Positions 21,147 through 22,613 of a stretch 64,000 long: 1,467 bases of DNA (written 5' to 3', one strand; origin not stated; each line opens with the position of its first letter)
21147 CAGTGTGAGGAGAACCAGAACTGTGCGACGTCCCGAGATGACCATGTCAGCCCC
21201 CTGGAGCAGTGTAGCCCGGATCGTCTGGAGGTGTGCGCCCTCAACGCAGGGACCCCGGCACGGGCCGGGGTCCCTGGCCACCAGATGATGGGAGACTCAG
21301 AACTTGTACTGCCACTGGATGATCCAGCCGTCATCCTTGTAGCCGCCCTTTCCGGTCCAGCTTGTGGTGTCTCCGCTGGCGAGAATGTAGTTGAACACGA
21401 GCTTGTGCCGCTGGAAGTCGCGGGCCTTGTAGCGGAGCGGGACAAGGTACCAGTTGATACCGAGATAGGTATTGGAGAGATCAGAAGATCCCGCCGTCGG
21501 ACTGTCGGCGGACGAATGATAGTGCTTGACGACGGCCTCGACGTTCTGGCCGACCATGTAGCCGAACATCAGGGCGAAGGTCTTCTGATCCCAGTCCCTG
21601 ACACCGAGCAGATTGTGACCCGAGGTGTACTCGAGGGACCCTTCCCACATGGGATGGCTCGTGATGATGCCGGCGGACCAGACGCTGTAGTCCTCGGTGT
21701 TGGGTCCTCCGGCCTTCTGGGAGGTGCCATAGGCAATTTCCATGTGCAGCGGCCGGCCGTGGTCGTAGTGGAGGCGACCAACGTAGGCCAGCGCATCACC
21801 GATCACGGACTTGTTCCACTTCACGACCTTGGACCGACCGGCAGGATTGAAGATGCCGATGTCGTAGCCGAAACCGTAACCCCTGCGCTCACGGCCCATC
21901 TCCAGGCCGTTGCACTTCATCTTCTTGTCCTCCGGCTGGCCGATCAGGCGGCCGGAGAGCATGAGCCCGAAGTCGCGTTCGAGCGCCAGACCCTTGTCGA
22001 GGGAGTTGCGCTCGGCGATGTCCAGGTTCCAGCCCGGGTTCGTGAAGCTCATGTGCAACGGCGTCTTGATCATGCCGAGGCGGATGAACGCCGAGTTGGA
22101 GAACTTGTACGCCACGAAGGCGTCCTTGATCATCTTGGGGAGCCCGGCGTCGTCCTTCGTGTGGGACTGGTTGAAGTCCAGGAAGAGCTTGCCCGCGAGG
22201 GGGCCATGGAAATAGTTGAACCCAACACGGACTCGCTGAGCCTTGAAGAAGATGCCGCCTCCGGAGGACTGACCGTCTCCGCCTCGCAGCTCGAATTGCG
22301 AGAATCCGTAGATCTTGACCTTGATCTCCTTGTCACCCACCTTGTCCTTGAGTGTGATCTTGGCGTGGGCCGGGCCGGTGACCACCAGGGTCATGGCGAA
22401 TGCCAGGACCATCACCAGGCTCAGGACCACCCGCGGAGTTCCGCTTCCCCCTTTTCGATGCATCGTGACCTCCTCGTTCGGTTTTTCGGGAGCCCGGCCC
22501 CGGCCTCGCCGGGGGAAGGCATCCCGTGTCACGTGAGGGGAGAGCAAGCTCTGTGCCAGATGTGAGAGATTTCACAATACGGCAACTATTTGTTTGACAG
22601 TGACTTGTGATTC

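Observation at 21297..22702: Porin operon has the same promoter architecture: perfect sigma-54 core plus the TGTTAC motif at exactly -95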

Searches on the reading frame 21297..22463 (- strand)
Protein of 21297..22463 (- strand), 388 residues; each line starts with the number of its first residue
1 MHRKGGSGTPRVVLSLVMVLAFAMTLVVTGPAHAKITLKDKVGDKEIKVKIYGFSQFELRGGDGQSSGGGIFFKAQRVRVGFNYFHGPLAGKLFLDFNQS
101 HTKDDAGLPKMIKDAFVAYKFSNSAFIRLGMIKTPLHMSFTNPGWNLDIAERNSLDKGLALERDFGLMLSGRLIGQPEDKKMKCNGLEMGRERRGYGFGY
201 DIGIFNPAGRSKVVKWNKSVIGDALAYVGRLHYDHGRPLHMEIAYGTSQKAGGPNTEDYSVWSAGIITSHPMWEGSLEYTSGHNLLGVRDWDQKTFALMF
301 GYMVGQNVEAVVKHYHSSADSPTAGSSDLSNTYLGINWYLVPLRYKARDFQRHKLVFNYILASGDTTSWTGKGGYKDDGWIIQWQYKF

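Call 9: search_protein_families(library=pfam, proteins=[window:21297-22463:-], max_evalue=0.01)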
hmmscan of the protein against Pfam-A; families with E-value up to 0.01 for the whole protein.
window:21297-22463:- (388 aa): 1 family
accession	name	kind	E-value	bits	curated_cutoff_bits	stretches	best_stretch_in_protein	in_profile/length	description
PF13609.12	Porin_4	-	5.3e-05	23.6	27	0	225-336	184-288/310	Gram-negative porin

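Call 11: find_homologous_proteins(query=window:21297-22463:-)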
Query window:21297-22463:- (388 aa): 352 proteins with E <= 0.001 among 3884 candidates; the best 120 are listed.
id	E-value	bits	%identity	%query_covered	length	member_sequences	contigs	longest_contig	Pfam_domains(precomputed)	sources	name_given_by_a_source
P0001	3.7e-242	822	89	100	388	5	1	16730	-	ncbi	-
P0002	3.7e-223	759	86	93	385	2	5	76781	-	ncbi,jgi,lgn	jgi:hypothetical protein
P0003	1.2e-220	751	85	93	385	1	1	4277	-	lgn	-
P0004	5.6e-209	712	78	98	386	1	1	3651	-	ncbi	-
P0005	2.8e-208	710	77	98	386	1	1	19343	-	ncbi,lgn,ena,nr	ncbi:MAG TPA: hypothetical protein ENK19_09525 [Acidobacteria bacterium]|nr:hypothetical protein [Ac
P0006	2.0e-207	707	77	96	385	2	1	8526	PF13609.13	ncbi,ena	-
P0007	3.8e-207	706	82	92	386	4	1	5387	-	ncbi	-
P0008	6.2e-202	689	77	98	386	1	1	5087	-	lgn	-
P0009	1.8e-193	661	71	100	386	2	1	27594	-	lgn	-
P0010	2.7e-192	657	76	93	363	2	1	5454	-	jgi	-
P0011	9.2e-190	649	74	92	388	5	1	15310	PF13609.13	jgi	jgi:hypothetical protein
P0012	3.3e-185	634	72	98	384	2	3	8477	-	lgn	-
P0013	7.5e-182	623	73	92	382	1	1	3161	-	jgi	-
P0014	5.1e-179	614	70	95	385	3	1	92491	PF13609.13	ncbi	-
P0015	6.0e-179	613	68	98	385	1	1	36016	PF13609.13,PF07396.18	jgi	-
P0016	4.8e-178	610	69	98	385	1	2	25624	PF13609.13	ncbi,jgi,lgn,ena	jgi:hypothetical protein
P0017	3.4e-174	598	66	98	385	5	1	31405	PF07396.18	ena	-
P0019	2.8e-173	595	67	98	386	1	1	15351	PF13609.13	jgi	-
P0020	9.9e-173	593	65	100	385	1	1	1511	PF13609.13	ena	-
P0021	7.2e-172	590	64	100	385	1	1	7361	PF13609.13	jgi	-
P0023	4.7e-166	571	64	100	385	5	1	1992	PF07396.18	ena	-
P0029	7.7e-162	557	63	98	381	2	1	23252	PF07396.18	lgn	-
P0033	1.0e-159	550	63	97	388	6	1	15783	PF07396.18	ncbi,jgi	-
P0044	2.4e-149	516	59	96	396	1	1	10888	PF13609.13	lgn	-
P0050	3.2e-143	496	58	98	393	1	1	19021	PF07396.18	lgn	-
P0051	1.4e-142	494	59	94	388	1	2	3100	PF07396.18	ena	-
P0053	2.0e-142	493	56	98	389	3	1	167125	PF07396.18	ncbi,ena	-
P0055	1.3e-140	487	59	97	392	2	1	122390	PF13609.13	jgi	-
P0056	2.6e-140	486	54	99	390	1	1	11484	PF07396.18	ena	-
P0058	1.2e-136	474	55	98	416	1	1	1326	PF07396.18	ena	-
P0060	2.9e-135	470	53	97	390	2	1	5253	PF07396.18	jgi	jgi:hypothetical protein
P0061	1.5e-134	467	54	96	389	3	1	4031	PF07396.18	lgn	-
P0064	2.3e-133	463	55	98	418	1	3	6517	PF07396.18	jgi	jgi:hypothetical protein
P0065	3.0e-133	463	57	97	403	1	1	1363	PF13609.13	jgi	jgi:hypothetical protein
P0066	1.5e-131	457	55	98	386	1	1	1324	PF07396.18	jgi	jgi:hypothetical protein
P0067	6.0e-131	455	54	98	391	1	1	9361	PF07396.18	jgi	-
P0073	8.0e-127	442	54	96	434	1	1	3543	PF07396.18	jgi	jgi:hypothetical protein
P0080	1.9e-123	431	54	96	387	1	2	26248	PF07396.18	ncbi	-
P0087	1.3e-119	418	50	97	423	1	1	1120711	PF07396.18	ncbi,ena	-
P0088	1.7e-119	418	52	97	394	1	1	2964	PF13609.13,PF07396.18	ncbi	-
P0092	1.0e-118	415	51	97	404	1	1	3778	PF07396.18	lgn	-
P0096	8.7e-118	412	50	95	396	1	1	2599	PF07396.18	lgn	-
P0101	3.6e-116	407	51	100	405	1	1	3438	PF13609.13,PF07396.18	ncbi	-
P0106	3.8e-114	400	53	90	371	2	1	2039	PF07396.18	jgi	jgi:hypothetical protein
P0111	4.9e-109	383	49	96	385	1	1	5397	PF13609.13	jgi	jgi:hypothetical protein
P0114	3.8e-107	377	49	95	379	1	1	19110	PF07396.18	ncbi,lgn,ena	-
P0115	5.5e-106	373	47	98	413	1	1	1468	PF07396.18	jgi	-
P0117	2.1e-105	371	49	92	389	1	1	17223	PF07396.18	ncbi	-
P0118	2.3e-105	371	48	96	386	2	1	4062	PF07396.18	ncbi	-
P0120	4.6e-105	370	48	96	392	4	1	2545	PF07396.18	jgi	-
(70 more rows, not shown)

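Call 13: find_related_loci(query=window:21297-22463:-, collection=genome_contigs, flank=10000)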
Query window:21297-22463:- (388 aa) in genome_contigs; peptide patterns used: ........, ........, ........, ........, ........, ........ (x = any residue, [..] = any of these).
45 stretches matched a pattern; 22 encode a relative of the query (tblastn E <= 1e-3); 22 distinct loci.
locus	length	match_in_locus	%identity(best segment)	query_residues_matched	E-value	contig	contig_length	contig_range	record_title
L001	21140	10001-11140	75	11-388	0e+0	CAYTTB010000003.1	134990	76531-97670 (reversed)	MAG TPA_asm: uncultured Thermoanaerobaculia bacterium isolate SRP216583_co2_235 genome assembly, contig: NODE_24_length_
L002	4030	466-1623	71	1-388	0e+0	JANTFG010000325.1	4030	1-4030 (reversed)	MAG: Thermoanaerobaculales bacterium isolate bin100100 c_000000027042, whole genome shotgun sequence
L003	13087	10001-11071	75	32-388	0e+0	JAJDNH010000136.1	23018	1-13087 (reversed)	MAG: Acidobacteria bacterium isolate ALJrbin.24 k141_7222314, whole genome shotgun sequence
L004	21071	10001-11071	73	32-388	0e+0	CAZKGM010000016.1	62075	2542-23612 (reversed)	MAG TPA_asm: uncultured Thermoanaerobaculia bacterium isolate binchicken_co163_178 genome assembly, contig: NODE_515_len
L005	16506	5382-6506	70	13-388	0e+0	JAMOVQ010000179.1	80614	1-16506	MAG: Thermoanaerobaculia bacterium isolate PIR-30_metabat2_scaf2bin.045 PIR-30_scaffold_83_c1, whole genome shotgun sequ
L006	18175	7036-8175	69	8-388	3e-180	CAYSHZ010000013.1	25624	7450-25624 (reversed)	MAG TPA_asm: uncultured Thermoanaerobaculia bacterium isolate binchicken_co67_263 genome assembly, contig: NODE_1878_len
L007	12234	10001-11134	67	10-388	1e-175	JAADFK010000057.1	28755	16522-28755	MAG: Acidobacteriota bacterium isolate M_MaxBin.023 contig-127_1922, whole genome shotgun sequence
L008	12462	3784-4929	64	6-388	1e-171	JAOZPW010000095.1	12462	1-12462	MAG: Thermoanaerobaculales bacterium isolate GMC4.metabat2.271 GMC4_6734_length_12462_cov_7.278794, whole genome shotgun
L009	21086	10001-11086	67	31-388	3e-165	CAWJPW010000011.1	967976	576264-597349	MAG: uncultured Acidobacteriota bacterium isolate MFD02923.bin.1.132 genome assembly, contig: contig_8457, whole genome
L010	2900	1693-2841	63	13-388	9e-172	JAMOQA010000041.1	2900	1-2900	MAG: Acidobacteria bacterium isolate 4559-240_metabat2_scaf2bin.017 4559-240_scaffold_11503_c2, whole genome shotgun seq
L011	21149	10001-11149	62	13-388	1e-158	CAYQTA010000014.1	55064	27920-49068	MAG TPA_asm: uncultured Acidobacteriota bacterium isolate binchicken_co219_302 genome assembly, contig: k141_1433015, wh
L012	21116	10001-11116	60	23-388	9e-153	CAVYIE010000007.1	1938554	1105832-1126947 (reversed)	MAG: Candidatus Eisenbacteria bacterium isolate MFD05684.bin.1.2 genome assembly, contig: contig_7436, whole genome shot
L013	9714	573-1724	55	12-388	2e-139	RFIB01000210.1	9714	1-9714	MAG: Acidobacteria bacterium isolate J065 k99_559191, whole genome shotgun sequence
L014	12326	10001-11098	64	29-388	3e-154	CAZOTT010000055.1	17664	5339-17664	MAG TPA_asm: uncultured Acidobacteriota bacterium isolate SRP163575_co1_157 genome assembly, contig: NODE_6792_length_17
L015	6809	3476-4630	49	17-388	2e-112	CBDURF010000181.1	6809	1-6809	MAG TPA_asm: uncultured bacterium isolate SRR22302361_binner123_Refined_103 genome assembly, contig: ERZ25748748.8700, w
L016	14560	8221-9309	48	33-388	4e-95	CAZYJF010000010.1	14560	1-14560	MAG TPA_asm: uncultured Sulfurospirillum sp. isolate SRP144503_co1_99 genome assembly, contig: NODE_224_length_14560_cov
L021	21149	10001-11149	43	32-388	2e-82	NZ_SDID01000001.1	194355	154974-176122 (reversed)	Sulfurimonas indica strain NW8N contig1, whole genome shotgun sequence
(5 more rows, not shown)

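Call 23: search_protein_families(library=ncbifam, proteins=[window:21297-22463:-], max_evalue=0.001)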
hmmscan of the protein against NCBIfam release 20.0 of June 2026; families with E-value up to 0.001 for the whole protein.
window:21297-22463:- (388 aa): 0 families

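Call 25: search_protein_families(library=pfam, proteins=[L021:4614-5771:+, L021:5851-6405:+, L021:6425-6895:+, L021:6939-7283:+, L021:7198-8058:+, L021:8069-9832:+, L021:11181-12086:+, L021:12079-12453:+, L021:12462-12899:+, L021:12911-13822:+], max_evalue=0.001)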
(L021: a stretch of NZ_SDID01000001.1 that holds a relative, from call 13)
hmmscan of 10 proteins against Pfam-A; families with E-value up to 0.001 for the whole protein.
L021:4614-5771:+ (385 aa): 2 families
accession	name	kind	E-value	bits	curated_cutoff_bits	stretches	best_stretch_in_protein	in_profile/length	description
PF02518.31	HATPase_c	-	1.4e-16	61.4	26.4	1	278-380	2-108/111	Histidine kinase-, DNA gyrase B-, and HSP90-like ATPase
PF00512.31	HisKA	-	2.2e-06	28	26.9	1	173-228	2-60/66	His Kinase A (phospho-acceptor) domain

L021:5851-6405:+ (184 aa): 1 family
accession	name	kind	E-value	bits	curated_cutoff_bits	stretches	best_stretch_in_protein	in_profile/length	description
PF00034.26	Cytochrom_C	-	9.5e-05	24.1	21.3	1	105-180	11-86/90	Cytochrome c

L021:6425-6895:+ (156 aa): 1 family
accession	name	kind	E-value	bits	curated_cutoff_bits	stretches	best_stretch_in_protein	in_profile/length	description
PF13501.12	SoxY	-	1.5e-36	125.4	28.4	1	46-155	3-112/112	Sulfur oxidation protein SoxY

L021:6939-7283:+ (114 aa): 1 family
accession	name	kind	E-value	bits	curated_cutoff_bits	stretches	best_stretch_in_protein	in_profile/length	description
PF08770.17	SoxZ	-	1.1e-30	105.7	25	1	14-108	2-97/98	Sulphur oxidation protein SoxZ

L021:7198-8058:+ (286 aa): 1 family
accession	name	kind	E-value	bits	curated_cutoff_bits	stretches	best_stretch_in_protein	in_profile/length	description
PF21342.2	SoxA-TsdA_cyt-c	-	6.4e-16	58.6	27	1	102-163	26-88/88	SoxA/TsdA, cytochrome c domain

L021:8069-9832:+ (587 aa): 2 families
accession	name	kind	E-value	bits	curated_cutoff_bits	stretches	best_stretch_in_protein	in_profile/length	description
PF02872.23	5_nucleotid_C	-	1.2e-18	68.2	23.6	1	401-531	21-145/158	5'-nucleotidase, C-terminal domain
PF00149.33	Metallophos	-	6.8e-05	23.8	21.5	1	122-313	14-191/191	Calcineurin-like phosphoesterase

L021:11181-12086:+ (301 aa): 1 family
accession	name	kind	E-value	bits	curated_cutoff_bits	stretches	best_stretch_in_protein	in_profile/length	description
PF00753.33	Lactamase_B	-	6.9e-22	78.8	22.7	1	47-230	4-196/196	Metallo-beta-lactamase superfamily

L021:12079-12453:+ (124 aa): 3 families
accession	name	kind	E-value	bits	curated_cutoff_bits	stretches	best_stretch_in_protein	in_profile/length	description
PF03190.21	Thioredox_DsbH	-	3.7e-11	43.7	27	1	24-83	27-84/163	Protein of unknown function, DUF255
PF13098.12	Thioredoxin_2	-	9.3e-10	39.2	27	1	31-118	2-102/104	Thioredoxin-like domain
PF13899.12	Thioredoxin_7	-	4.8e-09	36.7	27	1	22-98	5-82/83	Thioredoxin-like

L021:12462-12899:+ (145 aa): 1 family
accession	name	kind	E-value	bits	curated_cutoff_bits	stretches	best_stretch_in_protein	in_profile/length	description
PF02635.20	DsrE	-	3.7e-06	27.5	22.7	1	54-144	23-115/116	DsrE/DsrF-like family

L021:12911-13822:+ (303 aa): 1 family
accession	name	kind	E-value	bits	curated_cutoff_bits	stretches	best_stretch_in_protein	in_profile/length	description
PF03625.19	DUF302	-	2.2e-08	34.3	23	0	217-266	13-60/63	Domain of unknown function DUF302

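Call 26: search_protein_families(library=pfam, proteins=[L015:127-1770:+, L015:2050-3420:+, L015:4967-5422:+, L015:5307-5798:+, L015:5986-6708:-, L016:6511-8142:+, L016:9318-10091:+, L016:10548-11465:+, L016:5745-6506:+, L016:3071-4234:+], max_evalue=0.001)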
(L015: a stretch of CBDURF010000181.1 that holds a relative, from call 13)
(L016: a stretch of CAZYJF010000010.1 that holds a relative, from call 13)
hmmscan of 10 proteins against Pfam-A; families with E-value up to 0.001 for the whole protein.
L015:127-1770:+ (547 aa): 2 families
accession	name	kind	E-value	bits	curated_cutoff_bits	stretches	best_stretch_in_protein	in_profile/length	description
PF00939.25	Na_sulph_symp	-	1.8e-71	242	27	1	67-526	29-470/472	Sodium:sulfate symporter transmembrane region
PF03600.22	CitMHS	-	3e-58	198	31.9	1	80-463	2-330/336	Citrate transporter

L015:2050-3420:+ (456 aa): 10 families
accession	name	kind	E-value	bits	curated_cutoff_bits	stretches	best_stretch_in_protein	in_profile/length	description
PF07992.20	Pyr_redox_2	-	9.1e-52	176.7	26.1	1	4-296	1-278/291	Pyridine nucleotide-disulphide oxidoreductase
PF00070.33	Pyr_redox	-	6.9e-20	71.8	22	1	142-219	2-80/82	Pyridine nucleotide-disulphide oxidoreductase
PF02852.28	Pyr_redox_dim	-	1.9e-11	44.6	25.3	1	335-430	7-101/110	Pyridine nucleotide-disulphide oxidoreductase, dimerisation domain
PF13738.12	Pyr_redox_3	-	1.1e-10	41.8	30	1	94-283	124-305/305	Pyridine nucleotide-disulphide oxidoreductase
PF01266.30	DAO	-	1.7e-07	31.5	27.9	0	143-172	3-32/353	FAD dependent oxidoreductase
PF01494.25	FAD_binding_3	-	7.6e-07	29.1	22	0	4-25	2-23/349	FAD binding domain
PF13450.12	NAD_binding_8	-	8.8e-06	26.4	21.9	0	144-181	1-38/68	NAD(P)-binding Rossmann-like domain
PF05834.18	Lycopene_cycl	-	9.4e-06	25.4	23.4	0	6-31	2-28/380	Lycopene cyclase protein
PF01946.23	Thi4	-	3.6e-05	23.5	26.2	0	5-31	19-45/235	Thi4 family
PF03486.20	HI0933_like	-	0.00039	20.4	50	0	5-29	2-26/244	HI0933-like protein Rossmann domain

L015:4967-5422:+ (151 aa): 5 families
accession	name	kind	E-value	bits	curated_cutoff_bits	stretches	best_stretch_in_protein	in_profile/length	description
PF02001.22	DUF134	-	1.3e-20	74.2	27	1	3-95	6-96/98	Protein of unknown function DUF134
PF09723.15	Zn_ribbon_8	-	7.4e-05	23.1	34.4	1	102-128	7-36/41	Zinc ribbon domain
PF20432.4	Xre-like-HTH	-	0.00015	22.5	25.8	1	42-72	16-47/63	Antitoxin Xre-like helix-turn-helix domain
PF01155.25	HypA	-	0.00049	20.5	28.9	1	93-129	63-97/112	Hydrogenase/urease nickel incorporation, metallochaperone, hypA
PF07295.17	DUF1451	-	0.00062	20.4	26.1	0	86-127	100-140/146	Zinc-ribbon containing domain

L015:5307-5798:+ (163 aa): 1 family
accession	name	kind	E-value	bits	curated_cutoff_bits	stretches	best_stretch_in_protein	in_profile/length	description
PF17253.7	DUF5320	-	5.8e-21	75.9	27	1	41-157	1-90/99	Family of unknown function (DUF5320)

L015:5986-6708:- (240 aa): 0 families

L016:6511-8142:+ (543 aa): 2 families
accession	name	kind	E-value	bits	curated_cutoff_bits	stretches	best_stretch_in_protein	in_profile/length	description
PF02872.23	5_nucleotid_C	-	7.5e-15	55.8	23.6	1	356-485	20-143/158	5'-nucleotidase, C-terminal domain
PF00149.33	Metallophos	-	9.5e-05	23.3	21.5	1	188-269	116-191/191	Calcineurin-like phosphoesterase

L016:9318-10091:+ (257 aa): 6 families
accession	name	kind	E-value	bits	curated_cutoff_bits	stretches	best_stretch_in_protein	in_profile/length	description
PF13098.12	Thioredoxin_2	-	1.9e-12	47.8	27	1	160-250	1-104/104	Thioredoxin-like domain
PF03190.21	Thioredox_DsbH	-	5.7e-10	39.8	27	1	157-206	30-79/163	Protein of unknown function, DUF255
PF13899.12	Thioredoxin_7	-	1.3e-09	38.5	27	1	157-207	10-60/83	Thioredoxin-like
PF00085.26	Thioredoxin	-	1.2e-07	32.1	23.5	1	160-251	14-102/103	Thioredoxin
PF13442.11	Cytochrome_CBB3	-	3.4e-06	27.7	27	0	105-136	36-68/68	Cytochrome C oxidase, cbb3-type, subunit III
PF00034.26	Cytochrom_C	-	0.00044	21.9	21.3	0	23-36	4-17/90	Cytochrome c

L016:10548-11465:+ (305 aa): 1 family
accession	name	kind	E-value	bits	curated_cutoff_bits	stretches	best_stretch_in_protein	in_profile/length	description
PF03625.19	DUF302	-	3.5e-10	40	23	1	218-269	12-61/63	Domain of unknown function DUF302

L016:5745-6506:+ (253 aa): 1 family
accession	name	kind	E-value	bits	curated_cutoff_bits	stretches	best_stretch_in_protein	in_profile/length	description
PF21342.2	SoxA-TsdA_cyt-c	-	2.2e-15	56.8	27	2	149-246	2-88/88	SoxA/TsdA, cytochrome c domain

L016:3071-4234:+ (387 aa): 4 families
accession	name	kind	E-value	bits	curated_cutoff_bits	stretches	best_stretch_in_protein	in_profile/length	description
PF02518.31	HATPase_c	-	3.1e-20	73.1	26.4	1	282-383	3-108/111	Histidine kinase-, DNA gyrase B-, and HSP90-like ATPase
PF00512.31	HisKA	-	2.7e-07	31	26.9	1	176-231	2-60/66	His Kinase A (phospho-acceptor) domain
PF14501.12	HATPase_c_5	-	1.2e-06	28.8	22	1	286-371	7-91/102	GHKL domain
PF13581.12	HATPase_c_2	-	4e-06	27.3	27.4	1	293-376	40-122/127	Histidine kinase-like ATPase domain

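Call 35: search_solved_structures(query=window:21297-22463:-, max_evalue=10)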
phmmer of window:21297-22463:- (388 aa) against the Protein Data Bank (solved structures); distinct sequences matched with E-value up to 10: 1.
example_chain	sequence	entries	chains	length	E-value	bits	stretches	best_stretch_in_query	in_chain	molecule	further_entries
9q2c_F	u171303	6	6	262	0.34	13.2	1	52-129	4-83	Suppressor of hydroxyurea sensitivity protein 2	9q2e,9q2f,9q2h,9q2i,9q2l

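Call 46: predict_structure(alignment_id=A1)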
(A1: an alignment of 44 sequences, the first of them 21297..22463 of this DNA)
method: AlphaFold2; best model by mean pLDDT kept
length: 388 residues; sequences in the alignment: 44
mean_pLDDT: 86.8   pTM: 0.82
mean pLDDT of the five models: 86.8, 86.0, 85.1, 84.6, 83.5
residues with pLDDT >= 90: 225; 70-90: 122; 50-70: 27; < 50: 14
segments of 3 or more residues with pLDDT < 50: 1-8, 28-30
pLDDT, mean of each block of 10 residues (from residue 1): 46 82 63 68 81 90 75 88 93 92 87 94 94 83 61 77 92 93 86 88 92 91 93 92 96 96 92 90 97 95 91 96 96 93 75 88 95 91 89
secondary structure, 60 per line:
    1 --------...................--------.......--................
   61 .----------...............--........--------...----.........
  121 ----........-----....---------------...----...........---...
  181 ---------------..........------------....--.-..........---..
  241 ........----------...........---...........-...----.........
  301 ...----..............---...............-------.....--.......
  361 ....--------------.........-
elements in order: H9-27 E36-42 E45-61 E72-86 E89-96 E112-120 E125-132 H138-141 E164-174 E196-205 E226-235 E239-248 E259-269 E273-283 E292-303 E308-321 E325-339 H347-351 E354-364 E379-387
